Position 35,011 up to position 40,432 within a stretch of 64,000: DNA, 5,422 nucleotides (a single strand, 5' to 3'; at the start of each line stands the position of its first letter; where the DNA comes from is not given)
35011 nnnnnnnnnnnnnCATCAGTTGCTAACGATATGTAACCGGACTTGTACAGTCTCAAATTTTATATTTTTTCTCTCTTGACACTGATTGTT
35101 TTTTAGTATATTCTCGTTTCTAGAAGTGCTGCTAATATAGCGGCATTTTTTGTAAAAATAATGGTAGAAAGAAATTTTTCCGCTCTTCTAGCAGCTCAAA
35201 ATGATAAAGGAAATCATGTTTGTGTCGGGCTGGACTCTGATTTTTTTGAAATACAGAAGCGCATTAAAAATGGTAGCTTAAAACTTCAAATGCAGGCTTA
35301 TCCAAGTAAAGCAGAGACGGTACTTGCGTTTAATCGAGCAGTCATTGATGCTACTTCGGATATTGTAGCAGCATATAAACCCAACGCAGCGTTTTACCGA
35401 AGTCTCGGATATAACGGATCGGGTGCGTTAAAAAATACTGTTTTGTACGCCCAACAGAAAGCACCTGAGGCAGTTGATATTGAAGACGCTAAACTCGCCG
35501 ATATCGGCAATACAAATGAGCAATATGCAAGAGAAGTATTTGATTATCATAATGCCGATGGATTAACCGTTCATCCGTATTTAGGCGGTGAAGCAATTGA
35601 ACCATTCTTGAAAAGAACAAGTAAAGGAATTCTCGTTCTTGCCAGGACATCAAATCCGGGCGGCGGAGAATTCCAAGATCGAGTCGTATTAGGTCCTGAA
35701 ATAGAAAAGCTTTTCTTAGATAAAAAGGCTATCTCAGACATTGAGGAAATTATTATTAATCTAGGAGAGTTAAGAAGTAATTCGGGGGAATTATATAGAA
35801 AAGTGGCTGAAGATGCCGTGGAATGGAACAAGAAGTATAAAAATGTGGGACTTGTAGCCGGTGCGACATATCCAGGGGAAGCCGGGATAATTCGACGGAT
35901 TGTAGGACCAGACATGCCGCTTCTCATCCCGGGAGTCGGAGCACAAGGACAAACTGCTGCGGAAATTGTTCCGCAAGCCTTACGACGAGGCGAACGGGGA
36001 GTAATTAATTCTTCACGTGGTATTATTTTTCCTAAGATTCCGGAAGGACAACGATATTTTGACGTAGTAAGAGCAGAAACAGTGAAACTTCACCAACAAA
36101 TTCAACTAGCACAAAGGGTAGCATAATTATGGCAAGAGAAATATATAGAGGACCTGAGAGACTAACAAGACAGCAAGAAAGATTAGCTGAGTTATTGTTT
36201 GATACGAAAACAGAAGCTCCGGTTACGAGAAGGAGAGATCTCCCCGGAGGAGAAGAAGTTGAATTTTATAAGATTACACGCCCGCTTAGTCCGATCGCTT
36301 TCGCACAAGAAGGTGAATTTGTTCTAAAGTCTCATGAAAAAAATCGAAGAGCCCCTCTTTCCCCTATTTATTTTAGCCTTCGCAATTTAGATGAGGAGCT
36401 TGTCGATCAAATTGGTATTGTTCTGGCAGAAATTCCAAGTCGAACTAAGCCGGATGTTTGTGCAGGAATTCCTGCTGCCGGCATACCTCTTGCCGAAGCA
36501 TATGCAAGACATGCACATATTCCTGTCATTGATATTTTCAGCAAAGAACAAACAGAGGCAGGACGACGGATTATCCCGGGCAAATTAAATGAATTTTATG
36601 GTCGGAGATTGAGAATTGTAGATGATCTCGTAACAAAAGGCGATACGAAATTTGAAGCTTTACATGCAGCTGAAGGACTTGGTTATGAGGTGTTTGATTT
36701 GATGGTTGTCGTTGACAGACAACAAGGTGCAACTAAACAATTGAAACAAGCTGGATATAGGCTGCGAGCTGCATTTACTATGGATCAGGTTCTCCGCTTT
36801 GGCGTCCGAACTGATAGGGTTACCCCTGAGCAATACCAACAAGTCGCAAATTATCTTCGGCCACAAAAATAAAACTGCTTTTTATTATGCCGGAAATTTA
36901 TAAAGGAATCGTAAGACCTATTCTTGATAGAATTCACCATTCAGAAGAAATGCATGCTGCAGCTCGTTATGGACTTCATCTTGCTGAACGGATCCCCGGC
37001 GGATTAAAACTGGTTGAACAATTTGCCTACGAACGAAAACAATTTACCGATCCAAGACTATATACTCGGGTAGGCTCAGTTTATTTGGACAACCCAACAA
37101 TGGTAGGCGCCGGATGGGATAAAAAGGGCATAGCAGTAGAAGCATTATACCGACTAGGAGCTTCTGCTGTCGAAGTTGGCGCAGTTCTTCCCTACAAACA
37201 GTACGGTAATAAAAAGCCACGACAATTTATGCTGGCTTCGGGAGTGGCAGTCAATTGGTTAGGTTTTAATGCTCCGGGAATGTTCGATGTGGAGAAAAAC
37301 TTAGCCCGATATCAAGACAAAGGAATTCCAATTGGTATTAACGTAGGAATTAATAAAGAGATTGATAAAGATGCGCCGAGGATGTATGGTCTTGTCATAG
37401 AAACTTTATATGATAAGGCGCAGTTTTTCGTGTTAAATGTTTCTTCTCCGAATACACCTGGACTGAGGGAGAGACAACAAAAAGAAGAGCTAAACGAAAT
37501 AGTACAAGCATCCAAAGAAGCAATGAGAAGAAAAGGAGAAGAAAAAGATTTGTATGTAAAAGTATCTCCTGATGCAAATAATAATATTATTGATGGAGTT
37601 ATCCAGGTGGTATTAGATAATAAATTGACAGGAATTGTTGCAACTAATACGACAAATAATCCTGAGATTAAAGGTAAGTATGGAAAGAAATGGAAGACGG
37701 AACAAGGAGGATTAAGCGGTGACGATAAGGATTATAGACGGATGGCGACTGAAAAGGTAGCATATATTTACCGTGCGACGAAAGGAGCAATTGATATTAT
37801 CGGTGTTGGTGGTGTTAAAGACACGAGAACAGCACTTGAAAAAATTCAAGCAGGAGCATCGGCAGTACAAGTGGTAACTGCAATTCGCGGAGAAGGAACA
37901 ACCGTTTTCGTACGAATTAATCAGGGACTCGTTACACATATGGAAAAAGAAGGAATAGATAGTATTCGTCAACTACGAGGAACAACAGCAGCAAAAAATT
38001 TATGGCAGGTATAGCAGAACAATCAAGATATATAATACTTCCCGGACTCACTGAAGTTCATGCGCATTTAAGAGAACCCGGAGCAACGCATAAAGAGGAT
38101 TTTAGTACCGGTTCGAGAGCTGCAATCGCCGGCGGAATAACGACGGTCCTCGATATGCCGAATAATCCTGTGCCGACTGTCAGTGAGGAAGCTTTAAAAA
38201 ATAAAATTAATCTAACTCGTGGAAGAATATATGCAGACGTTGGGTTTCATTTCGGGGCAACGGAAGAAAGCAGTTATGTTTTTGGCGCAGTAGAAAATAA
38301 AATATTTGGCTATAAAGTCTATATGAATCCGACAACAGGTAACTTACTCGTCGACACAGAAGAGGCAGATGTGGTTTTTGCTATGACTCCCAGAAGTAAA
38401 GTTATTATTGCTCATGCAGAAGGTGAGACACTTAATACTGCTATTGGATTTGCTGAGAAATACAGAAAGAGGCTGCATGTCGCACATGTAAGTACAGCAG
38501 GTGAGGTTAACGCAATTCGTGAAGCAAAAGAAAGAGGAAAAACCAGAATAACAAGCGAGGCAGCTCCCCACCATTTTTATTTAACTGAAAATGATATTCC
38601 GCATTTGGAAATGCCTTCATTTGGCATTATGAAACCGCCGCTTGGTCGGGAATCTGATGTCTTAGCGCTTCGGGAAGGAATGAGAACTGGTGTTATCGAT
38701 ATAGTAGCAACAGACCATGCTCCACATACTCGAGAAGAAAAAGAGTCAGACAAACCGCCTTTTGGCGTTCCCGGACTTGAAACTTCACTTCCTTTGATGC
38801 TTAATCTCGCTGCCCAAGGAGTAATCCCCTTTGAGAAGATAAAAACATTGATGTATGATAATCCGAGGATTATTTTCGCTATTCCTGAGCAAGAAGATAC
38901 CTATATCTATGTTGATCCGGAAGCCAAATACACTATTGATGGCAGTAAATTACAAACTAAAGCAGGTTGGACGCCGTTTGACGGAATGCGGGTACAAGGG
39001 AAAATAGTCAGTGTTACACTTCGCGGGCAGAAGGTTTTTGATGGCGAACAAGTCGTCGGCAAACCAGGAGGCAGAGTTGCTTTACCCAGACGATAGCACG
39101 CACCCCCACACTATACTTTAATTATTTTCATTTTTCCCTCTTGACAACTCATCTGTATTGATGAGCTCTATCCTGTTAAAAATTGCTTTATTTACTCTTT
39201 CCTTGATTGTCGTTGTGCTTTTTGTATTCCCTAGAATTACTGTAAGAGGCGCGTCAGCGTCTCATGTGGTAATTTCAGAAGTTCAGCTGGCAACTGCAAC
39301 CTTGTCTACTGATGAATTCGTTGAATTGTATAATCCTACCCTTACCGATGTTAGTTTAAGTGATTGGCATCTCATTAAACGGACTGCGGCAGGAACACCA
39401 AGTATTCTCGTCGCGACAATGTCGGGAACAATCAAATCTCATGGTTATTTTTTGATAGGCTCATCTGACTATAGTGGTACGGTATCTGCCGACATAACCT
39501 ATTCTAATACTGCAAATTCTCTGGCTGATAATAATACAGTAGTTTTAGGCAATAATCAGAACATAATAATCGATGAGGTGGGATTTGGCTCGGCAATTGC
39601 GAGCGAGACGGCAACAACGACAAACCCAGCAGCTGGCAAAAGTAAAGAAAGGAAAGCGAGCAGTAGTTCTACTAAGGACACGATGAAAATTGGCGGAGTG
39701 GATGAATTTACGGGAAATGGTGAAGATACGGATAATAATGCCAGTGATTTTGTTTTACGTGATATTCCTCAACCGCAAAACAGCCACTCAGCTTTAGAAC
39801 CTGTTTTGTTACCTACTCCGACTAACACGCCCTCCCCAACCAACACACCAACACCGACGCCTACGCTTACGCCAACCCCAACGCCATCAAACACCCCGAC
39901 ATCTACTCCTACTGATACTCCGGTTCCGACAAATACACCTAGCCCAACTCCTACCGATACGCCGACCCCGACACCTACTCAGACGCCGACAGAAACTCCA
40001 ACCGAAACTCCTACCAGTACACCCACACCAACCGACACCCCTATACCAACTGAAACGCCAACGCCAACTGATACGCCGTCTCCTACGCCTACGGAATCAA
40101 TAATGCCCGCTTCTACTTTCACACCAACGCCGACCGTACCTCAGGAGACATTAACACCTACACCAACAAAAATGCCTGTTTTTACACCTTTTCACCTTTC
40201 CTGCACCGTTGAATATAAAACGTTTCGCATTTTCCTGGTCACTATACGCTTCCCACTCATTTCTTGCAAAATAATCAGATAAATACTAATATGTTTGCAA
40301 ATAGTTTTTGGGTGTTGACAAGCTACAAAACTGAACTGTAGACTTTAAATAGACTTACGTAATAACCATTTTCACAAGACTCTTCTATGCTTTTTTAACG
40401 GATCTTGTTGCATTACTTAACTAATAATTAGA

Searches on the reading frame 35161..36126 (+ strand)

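Call 5: search_protein_families(library=pfam, proteins=[window:35161-36126:+], max_evalue=0.01)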
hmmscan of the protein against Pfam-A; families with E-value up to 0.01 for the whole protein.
window:35161-36126:+ (321 aa): 1 family
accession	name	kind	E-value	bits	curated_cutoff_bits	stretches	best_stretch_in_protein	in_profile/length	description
PF00215.30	OMPdecase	-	5e-24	85.9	27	2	60-178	17-129/221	Orotidine 5'-phosphate decarboxylase / HUMPS family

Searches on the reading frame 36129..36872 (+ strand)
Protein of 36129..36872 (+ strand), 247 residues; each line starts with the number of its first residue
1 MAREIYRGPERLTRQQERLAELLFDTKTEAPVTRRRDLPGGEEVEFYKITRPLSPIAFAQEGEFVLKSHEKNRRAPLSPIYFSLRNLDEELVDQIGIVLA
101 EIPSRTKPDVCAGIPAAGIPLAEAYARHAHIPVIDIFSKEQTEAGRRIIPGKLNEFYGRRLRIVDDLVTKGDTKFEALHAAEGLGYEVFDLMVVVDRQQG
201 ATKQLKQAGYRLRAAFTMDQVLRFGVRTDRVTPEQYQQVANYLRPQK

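Call 5: search_protein_families(library=pfam, proteins=[window:36129-36872:+], max_evalue=0.01)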
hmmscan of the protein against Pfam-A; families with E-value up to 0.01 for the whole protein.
window:36129-36872:+ (247 aa): 1 family
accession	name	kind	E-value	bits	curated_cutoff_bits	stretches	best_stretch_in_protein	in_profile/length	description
PF00156.33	Pribosyltran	-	2.1e-07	30.8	26.3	1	105-204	27-133/158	Phosphoribosyl transferase domain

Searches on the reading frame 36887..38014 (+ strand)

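Call 5: search_protein_families(library=pfam, proteins=[window:36887-38014:+], max_evalue=0.01)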
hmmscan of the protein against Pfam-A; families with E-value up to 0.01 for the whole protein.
window:36887-38014:+ (375 aa): 1 family
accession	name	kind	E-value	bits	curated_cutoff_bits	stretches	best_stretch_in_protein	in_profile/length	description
PF01180.27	DHO_dh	-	1.1e-63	215.6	27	1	59-352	3-291/291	Dihydroorotate dehydrogenase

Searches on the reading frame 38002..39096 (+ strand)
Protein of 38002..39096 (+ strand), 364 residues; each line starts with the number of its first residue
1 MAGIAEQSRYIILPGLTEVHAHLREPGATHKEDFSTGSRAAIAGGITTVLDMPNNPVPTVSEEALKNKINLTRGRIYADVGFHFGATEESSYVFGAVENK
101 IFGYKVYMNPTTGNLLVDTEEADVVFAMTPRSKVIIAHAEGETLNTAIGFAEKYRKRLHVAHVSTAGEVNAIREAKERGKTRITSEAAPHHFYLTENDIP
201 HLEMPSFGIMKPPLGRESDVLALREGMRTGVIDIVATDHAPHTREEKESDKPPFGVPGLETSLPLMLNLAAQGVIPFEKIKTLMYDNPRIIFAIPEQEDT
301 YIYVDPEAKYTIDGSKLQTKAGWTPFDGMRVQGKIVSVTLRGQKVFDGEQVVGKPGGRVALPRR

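Call 5: search_protein_families(library=pfam, proteins=[window:38002-39096:+], max_evalue=0.01)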
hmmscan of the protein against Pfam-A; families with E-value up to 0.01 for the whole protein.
window:38002-39096:+ (364 aa): 1 family
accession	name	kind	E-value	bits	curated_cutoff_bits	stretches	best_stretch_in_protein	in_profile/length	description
PF01979.26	Amidohydro_1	-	2.6e-10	40.5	25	1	11-243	1-255/345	Amidohydrolase family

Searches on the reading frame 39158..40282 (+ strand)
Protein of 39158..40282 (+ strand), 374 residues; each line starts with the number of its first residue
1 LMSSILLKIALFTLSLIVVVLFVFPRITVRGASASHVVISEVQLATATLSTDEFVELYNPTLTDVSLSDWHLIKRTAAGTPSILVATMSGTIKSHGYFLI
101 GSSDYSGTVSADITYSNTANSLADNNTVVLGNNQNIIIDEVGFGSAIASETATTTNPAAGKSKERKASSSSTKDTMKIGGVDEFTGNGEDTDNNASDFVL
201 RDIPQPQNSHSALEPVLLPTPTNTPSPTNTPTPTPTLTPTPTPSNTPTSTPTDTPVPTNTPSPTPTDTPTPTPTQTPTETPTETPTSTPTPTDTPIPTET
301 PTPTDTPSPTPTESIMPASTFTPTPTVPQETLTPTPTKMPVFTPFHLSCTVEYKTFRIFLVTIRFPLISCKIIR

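Call 5: search_protein_families(library=pfam, proteins=[window:39158-40282:+], max_evalue=0.01)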
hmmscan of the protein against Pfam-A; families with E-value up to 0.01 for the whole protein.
window:39158-40282:+ (374 aa): 1 family
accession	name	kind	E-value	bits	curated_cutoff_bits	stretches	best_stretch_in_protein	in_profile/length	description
PF00932.25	LTD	-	9.3e-14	52.2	34.3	1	32-144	3-108/109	Lamin Tail Domain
